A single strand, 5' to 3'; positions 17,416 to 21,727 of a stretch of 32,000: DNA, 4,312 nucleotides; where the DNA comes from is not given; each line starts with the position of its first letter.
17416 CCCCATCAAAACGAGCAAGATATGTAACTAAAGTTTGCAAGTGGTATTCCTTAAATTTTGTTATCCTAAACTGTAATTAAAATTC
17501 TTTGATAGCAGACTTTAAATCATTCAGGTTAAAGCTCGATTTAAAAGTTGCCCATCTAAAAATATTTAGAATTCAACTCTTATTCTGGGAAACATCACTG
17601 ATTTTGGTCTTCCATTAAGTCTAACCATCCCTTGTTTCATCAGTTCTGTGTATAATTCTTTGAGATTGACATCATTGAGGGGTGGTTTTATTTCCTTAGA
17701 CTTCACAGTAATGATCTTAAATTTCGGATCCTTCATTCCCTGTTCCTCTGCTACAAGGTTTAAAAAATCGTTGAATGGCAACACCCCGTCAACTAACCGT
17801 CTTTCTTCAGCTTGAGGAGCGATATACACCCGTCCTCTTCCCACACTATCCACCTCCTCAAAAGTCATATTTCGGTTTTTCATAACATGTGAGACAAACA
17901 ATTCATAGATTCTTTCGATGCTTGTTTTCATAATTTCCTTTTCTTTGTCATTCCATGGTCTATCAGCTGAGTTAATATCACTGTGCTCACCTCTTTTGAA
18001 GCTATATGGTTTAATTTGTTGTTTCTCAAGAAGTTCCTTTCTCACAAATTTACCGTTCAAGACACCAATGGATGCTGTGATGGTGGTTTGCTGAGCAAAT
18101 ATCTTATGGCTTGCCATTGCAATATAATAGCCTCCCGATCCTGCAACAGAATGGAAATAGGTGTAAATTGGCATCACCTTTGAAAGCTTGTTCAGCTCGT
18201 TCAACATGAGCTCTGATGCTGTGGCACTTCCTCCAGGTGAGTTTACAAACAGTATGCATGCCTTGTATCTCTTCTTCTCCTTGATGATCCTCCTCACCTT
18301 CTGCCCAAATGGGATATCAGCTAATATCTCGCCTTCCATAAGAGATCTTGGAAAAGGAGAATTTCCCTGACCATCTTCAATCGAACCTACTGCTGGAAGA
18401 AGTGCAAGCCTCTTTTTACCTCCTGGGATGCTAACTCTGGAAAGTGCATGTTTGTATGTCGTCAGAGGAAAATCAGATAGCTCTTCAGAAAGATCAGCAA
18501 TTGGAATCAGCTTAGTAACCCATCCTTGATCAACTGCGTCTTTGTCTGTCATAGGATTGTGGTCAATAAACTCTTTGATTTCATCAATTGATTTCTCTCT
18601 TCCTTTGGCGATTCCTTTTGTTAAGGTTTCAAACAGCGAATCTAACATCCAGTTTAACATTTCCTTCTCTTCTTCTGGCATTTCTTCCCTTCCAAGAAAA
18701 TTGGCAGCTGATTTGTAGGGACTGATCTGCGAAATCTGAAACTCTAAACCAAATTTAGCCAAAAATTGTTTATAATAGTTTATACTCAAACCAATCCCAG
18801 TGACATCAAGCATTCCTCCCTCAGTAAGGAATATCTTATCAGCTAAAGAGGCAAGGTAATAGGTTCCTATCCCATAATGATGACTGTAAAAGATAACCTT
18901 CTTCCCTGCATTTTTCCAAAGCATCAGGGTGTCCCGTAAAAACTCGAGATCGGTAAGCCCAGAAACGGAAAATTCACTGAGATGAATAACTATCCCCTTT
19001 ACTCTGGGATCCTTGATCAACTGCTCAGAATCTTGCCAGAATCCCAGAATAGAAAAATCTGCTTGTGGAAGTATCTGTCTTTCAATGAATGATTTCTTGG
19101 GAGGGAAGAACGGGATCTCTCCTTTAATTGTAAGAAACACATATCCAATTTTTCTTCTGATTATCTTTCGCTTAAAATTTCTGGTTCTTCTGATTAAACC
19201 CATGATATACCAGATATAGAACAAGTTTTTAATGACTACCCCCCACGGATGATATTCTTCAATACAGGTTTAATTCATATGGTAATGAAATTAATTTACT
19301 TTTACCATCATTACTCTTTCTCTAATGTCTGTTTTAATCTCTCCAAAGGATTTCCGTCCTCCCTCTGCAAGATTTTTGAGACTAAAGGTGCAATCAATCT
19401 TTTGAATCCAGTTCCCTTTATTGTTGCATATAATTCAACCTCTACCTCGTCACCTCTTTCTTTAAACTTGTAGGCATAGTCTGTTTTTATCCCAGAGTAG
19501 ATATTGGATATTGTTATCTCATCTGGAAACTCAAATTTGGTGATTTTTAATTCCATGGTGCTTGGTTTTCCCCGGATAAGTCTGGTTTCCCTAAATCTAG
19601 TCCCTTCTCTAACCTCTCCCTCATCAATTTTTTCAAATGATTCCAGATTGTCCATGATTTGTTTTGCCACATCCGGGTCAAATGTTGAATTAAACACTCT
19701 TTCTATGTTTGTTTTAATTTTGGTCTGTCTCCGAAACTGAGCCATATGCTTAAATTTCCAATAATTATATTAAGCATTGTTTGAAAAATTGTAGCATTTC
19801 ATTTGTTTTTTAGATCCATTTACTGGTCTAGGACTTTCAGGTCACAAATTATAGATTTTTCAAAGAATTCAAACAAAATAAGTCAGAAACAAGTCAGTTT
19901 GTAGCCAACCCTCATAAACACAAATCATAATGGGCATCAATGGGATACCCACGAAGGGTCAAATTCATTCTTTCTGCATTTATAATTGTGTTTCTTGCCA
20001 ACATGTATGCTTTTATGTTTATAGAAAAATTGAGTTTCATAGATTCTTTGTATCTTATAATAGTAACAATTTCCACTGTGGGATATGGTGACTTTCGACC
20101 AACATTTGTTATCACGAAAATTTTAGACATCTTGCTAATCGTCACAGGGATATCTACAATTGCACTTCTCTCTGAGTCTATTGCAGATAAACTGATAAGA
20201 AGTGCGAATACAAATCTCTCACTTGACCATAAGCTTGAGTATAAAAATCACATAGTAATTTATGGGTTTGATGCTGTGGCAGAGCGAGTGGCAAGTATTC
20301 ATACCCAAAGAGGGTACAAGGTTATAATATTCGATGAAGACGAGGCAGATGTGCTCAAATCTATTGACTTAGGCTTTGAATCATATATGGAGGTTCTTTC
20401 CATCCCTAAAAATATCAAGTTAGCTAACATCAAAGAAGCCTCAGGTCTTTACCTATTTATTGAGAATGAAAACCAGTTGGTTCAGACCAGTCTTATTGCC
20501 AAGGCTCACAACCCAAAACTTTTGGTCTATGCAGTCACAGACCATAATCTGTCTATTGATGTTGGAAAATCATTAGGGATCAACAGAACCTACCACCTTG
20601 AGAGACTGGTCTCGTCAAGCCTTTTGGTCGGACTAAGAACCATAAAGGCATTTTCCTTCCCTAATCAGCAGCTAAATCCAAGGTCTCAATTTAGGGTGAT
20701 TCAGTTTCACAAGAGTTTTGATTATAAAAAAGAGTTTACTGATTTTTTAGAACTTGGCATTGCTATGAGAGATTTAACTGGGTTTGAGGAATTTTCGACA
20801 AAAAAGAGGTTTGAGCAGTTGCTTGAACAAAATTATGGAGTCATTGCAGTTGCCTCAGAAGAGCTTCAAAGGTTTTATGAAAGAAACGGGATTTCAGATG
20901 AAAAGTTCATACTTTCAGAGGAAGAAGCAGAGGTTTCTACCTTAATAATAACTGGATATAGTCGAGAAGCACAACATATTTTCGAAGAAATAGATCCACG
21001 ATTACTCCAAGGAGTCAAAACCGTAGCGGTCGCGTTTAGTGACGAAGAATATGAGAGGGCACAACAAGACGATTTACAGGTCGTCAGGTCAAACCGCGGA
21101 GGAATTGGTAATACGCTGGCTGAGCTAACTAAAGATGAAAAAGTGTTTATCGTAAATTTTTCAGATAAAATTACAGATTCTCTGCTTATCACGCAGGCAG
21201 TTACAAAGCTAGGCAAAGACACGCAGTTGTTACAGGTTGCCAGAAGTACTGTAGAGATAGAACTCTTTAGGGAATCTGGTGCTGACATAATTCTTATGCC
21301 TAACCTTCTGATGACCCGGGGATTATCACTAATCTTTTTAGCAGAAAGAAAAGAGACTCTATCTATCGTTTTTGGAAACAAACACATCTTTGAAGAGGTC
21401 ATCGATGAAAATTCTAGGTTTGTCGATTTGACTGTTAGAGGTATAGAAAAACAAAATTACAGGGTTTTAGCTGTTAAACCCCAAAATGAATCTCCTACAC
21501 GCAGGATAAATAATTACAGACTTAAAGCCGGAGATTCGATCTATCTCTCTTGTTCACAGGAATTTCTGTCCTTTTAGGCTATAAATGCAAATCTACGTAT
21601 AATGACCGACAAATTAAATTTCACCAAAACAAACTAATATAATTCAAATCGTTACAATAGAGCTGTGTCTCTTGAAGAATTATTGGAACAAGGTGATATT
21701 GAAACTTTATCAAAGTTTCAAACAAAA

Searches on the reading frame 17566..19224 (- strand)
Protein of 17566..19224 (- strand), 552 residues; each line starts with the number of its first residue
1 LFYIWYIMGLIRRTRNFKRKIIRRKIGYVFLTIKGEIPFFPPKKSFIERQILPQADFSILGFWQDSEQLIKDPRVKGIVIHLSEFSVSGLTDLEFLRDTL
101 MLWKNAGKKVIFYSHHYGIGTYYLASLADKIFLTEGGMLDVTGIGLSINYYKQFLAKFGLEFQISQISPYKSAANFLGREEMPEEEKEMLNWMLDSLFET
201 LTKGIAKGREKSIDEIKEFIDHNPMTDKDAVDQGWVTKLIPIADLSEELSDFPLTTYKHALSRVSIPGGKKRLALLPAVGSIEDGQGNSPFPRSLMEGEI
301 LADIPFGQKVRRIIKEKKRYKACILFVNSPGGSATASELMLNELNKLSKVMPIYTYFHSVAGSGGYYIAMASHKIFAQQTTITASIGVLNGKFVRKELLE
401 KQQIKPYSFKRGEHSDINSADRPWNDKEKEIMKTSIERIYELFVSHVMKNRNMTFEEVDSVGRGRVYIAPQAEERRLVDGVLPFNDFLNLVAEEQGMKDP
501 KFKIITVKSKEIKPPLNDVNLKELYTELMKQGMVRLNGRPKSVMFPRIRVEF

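Call 23: search_protein_families(library=pfam, proteins=[window:17566-19224:-], max_evalue=0.01)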
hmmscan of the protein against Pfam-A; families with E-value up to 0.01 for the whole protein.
window:17566-19224:- (552 aa): 3 families
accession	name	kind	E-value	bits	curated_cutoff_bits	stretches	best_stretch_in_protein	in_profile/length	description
PF01343.23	Peptidase_S49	-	4.1e-63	212.4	24.9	2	346-496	2-152/154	Peptidase family S49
PF25145.1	NfeD1b_N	-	0.00033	20.7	40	1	316-385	27-94/189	NfeD1b, N-terminal domain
PF00574.28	CLP_protease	-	0.0081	16.5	20.2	0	317-374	43-98/182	Clp protease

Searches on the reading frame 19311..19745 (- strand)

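Call 23: search_protein_families(library=pfam, proteins=[window:19311-19745:-], max_evalue=0.01)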
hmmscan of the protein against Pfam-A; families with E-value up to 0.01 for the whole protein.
window:19311-19745:- (144 aa): 1 family
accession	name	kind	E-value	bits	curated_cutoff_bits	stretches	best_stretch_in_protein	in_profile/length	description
PF10604.15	Polyketide_cyc2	-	0.0011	19.8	27.4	1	1-142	1-142/142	Polyketide cyclase / dehydrase and lipid transport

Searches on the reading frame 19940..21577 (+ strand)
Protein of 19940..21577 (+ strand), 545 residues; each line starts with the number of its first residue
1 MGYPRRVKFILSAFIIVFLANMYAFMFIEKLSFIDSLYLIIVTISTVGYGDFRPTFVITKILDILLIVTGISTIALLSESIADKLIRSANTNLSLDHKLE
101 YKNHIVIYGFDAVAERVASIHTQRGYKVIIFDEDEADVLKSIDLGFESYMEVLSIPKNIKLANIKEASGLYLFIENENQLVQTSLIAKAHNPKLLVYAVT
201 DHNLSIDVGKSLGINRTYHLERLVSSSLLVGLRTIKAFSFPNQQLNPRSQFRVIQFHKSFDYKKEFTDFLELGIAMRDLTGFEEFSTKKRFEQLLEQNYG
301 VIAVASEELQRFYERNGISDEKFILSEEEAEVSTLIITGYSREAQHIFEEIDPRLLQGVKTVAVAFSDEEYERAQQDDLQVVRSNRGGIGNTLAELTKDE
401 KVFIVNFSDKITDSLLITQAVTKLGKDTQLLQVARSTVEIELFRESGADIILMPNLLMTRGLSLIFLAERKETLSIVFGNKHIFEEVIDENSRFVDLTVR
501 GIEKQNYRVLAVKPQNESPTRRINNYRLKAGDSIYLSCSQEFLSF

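Call 23: search_protein_families(library=pfam, proteins=[window:19940-21577:+], max_evalue=0.01)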
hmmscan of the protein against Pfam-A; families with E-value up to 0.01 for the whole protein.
window:19940-21577:+ (545 aa): 3 families
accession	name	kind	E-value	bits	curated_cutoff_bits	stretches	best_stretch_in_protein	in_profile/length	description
PF02254.24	TrkA_N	-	2.6e-13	50.7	23.8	2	105-217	1-113/116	TrkA-N domain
PF07885.22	Ion_trans_2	-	7e-13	48.7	22.5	1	13-86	4-78/79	Ion channel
PF02080.26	TrkA_C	-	1.3e-06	28.6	27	1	484-541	2-61/71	TrkA-C domain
